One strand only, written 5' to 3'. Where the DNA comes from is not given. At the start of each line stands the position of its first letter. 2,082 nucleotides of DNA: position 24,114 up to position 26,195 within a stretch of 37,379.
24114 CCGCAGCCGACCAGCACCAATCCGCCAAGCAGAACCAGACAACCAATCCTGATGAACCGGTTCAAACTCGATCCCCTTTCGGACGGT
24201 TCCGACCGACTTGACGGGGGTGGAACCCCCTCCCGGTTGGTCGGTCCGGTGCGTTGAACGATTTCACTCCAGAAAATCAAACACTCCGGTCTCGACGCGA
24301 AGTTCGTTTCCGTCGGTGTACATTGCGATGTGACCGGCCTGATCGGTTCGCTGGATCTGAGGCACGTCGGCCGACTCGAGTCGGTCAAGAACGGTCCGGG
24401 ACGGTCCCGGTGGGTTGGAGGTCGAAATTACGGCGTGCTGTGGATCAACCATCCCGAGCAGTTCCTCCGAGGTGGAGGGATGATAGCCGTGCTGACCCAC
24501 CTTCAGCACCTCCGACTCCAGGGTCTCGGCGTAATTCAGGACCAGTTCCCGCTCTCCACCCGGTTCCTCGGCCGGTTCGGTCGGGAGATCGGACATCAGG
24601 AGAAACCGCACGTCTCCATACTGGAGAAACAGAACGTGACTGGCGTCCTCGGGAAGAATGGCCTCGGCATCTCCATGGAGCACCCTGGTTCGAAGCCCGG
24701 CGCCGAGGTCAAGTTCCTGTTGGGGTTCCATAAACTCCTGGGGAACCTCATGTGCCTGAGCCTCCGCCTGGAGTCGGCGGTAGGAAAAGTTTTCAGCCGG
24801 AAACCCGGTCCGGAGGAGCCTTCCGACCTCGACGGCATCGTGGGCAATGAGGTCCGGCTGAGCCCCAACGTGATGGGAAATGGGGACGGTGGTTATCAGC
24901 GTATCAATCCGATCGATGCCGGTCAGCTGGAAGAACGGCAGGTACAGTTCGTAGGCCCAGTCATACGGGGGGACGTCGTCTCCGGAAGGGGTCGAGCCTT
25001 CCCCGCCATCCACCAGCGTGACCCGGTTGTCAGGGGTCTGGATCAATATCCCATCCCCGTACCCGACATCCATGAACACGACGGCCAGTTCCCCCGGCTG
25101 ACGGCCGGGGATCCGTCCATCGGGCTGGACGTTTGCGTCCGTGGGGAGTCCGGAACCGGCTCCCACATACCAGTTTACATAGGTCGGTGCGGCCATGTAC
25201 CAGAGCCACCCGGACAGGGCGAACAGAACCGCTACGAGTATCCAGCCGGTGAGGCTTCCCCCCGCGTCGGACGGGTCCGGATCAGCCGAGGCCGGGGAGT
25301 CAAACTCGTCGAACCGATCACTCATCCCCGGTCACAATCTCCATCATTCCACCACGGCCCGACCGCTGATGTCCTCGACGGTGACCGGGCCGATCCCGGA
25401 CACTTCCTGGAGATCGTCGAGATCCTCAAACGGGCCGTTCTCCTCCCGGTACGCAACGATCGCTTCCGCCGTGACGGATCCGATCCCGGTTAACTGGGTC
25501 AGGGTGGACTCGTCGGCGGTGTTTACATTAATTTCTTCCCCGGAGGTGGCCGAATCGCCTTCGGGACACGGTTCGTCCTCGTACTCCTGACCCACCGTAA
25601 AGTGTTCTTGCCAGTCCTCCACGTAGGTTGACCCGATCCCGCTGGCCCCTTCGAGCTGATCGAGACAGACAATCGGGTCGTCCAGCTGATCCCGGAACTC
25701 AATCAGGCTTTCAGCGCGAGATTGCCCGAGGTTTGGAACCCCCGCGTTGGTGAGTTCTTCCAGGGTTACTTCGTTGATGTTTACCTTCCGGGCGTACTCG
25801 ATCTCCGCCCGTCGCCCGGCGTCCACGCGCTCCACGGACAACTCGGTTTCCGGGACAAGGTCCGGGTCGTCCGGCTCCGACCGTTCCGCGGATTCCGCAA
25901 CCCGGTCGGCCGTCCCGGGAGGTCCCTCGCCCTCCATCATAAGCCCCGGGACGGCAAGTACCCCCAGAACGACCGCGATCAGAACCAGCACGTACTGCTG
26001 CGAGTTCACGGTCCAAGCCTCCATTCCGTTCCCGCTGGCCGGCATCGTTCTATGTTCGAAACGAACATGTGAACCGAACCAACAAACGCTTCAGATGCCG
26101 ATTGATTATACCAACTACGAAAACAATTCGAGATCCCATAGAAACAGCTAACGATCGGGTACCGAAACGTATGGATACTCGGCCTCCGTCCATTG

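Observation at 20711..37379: Contiguous co-directional DNA-uptake supercluster ordered along the path of incoming DNA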

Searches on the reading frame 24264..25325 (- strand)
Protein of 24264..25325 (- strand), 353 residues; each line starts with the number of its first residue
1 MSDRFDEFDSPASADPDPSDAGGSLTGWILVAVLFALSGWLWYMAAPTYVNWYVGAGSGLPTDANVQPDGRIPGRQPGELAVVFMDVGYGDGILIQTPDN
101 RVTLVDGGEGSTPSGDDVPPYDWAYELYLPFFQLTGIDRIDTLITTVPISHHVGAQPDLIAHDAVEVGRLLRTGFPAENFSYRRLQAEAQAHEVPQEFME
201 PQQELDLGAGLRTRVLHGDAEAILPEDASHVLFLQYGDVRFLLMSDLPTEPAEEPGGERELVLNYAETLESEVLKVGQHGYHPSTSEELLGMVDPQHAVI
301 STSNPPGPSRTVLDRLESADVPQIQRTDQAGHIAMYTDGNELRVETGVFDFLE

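Call 5: search_protein_families(library=pfam, proteins=[window:24264-25325:-], max_evalue=0.01)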
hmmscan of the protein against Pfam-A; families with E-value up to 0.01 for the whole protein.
window:24264-25325:- (353 aa): 0 families

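Call 27: search_protein_families(library=padloc, proteins=[window:24264-25325:-], max_evalue=0.01)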
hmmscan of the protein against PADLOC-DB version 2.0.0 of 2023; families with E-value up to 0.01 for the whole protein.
window:24264-25325:- (353 aa): 4 families
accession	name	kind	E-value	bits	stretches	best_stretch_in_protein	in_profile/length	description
PDLC03854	LmuA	-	1.4e-06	25.7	1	228-304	215-289/345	-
PDLC03805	RTasMBL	-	2.1e-05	21.9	0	219-303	176-259/322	DRT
PDLC04675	PDC-M48B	-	0.0002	18.6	1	80-154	5-73/291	-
PDLC02158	Avs1a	-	0.00056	17.2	1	231-303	259-328/392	-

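Call 28: search_protein_families(library=ncbifam, proteins=[window:24264-25325:-], max_evalue=0.01)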
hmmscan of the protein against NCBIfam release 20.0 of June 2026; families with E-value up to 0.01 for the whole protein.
window:24264-25325:- (353 aa): 4 families
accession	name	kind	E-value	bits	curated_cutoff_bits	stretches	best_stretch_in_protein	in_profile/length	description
TIGR00361.1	ComEC_Rec2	equivalog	2e-15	56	190.05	1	81-331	442-663/663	DNA internalization-related competence protein ComEC/Rec2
NF049846.1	blaAHM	exception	1.6e-06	27.2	590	1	227-345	195-303/304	AHM family subclass B3-like metallo-beta-lactamase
NF008580.0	PRK11539.1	equivalog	3.2e-05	22.5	969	1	227-343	622-734/758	ComEC family protein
NF041809.1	Avs1a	equivalog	0.0039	16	420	0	263-303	286-326/387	AVAST type 1 anti-phage system MBL fold metallo-hydrolase Avs1a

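Call 66: search_solved_structures(query=window:24264-25325:-, max_evalue=0.01, show_alignments=2)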
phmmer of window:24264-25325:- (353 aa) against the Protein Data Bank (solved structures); distinct sequences matched with E-value up to 0.01: 3.
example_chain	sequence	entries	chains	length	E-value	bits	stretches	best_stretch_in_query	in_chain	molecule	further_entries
30bt_A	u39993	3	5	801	2.2e-19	72.8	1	73-347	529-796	Beta-lactamase-like domain | ComEC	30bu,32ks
9ic4_A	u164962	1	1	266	1.2e-18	70.4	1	79-346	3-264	Competence protein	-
9vc6_A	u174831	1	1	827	6.3e-11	45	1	78-335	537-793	Competence protein ComEC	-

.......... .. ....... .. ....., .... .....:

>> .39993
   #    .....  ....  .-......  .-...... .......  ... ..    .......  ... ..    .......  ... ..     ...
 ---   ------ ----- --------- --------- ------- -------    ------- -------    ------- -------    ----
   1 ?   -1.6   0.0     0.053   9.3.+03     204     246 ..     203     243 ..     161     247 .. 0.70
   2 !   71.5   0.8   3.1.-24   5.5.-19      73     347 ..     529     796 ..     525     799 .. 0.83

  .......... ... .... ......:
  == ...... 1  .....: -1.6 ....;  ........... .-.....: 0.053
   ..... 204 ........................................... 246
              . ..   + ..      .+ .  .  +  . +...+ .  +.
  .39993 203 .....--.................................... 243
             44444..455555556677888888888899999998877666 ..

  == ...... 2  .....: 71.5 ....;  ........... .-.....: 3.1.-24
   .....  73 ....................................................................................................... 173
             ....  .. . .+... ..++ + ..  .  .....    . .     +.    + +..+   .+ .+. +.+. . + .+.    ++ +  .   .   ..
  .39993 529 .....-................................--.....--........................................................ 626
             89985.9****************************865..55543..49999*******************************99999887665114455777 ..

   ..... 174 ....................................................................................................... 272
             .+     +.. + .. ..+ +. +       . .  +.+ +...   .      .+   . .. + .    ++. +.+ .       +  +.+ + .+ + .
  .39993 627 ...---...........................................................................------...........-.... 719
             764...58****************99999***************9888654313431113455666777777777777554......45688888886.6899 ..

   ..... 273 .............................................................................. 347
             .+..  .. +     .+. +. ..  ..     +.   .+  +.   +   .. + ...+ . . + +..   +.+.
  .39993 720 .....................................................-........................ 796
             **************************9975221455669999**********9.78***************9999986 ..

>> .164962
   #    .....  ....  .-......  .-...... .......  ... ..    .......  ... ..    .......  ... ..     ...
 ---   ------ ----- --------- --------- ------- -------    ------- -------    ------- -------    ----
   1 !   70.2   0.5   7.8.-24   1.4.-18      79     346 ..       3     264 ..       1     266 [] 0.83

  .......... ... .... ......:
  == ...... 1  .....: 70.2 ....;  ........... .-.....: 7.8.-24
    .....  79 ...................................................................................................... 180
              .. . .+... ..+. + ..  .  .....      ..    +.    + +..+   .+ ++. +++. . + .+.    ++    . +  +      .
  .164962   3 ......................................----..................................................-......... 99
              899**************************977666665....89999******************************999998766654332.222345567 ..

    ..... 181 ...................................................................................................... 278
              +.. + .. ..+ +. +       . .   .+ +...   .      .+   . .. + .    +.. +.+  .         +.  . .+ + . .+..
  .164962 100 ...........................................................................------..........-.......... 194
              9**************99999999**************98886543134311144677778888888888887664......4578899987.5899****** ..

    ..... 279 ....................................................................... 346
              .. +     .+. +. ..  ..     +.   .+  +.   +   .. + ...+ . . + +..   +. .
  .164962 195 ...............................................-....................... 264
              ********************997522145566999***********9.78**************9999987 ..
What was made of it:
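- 24264..25325 (-): Membrane-anchored stand-alone paralogue of the ComEC MBL (nuclease) domain, with a remodelled metal site. It matches ComEC structures at E 2e-19 (call 66).
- Checked: It matches the C-terminal MBL domain of ComEC (TIGR00361 positions 442-663, E 2e-15; solved ComEC structures, E 2e-19; calls 28, 66).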

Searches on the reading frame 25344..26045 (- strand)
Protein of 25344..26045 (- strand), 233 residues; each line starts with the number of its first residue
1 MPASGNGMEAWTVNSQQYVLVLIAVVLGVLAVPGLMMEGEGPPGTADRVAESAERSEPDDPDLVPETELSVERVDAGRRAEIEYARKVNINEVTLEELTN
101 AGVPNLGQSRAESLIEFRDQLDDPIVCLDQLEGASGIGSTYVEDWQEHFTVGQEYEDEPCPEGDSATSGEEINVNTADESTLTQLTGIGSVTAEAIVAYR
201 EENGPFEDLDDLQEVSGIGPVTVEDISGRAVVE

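Call 5: search_protein_families(library=pfam, proteins=[window:25344-26045:-], max_evalue=0.01)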
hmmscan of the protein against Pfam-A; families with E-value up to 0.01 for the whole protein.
window:25344-26045:- (233 aa): 6 families
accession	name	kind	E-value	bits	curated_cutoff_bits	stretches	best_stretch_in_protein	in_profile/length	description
PF12836.13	HHH_3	-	2.2e-30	105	27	2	169-228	3-62/65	Helix-hairpin-helix motif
PF00633.29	HHH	-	4.4e-13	48.8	24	2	173-199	4-30/30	Helix-hairpin-helix motif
PF03934.19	T2SSK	-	3.1e-09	37.5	24.2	1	172-222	1-51/63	Type II secretion system (T2SS), protein K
PF14520.12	HHH_5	-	1.4e-07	32.3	27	0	176-197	31-52/57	Helix-hairpin-helix domain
PF14579.12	HHH_6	-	3.5e-06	27.6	25.6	1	182-214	27-59/90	Helix-hairpin-helix motif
PF12826.13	HHH_2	-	1.3e-05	25.7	27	0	174-201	29-56/64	Helix-hairpin-helix motif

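Call 28: search_protein_families(library=ncbifam, proteins=[window:25344-26045:-], max_evalue=0.01)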
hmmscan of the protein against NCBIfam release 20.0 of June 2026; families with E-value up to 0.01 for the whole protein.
window:25344-26045:- (233 aa): 5 families
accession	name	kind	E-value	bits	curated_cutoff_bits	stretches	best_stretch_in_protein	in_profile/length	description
TIGR01259.1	comE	subfamily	8.2e-28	96.8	152.35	2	164-228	52-116/120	comEA protein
TIGR00426.1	TIGR00426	subfamily_domain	1.5e-27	95.4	53.1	2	168-228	4-65/69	competence protein ComEA helix-hairpin-helix repeat region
NF037980.1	T2SS_GspK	equivalog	0.00039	20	130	1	170-218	212-259/307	type II secretion system minor pseudopilin GspK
NF045978.1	ComEA_MAG0490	equivalog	0.0023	17.7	98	0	173-224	104-154/162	MAG0490 family ComEA-like DNA-binding protein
TIGR01405.1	polC_Gram_pos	equivalog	0.0049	14.6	1043.45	0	182-227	1150-1194/1211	DNA polymerase III subunit alpha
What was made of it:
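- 25344..26045 (-): ComEA: an N-terminal TM anchor, an acidic linker and two HHH_3 modules (relatives have three). TIGR00426 scores 95 bits against a cutoff of 53 (calls 5, 28).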
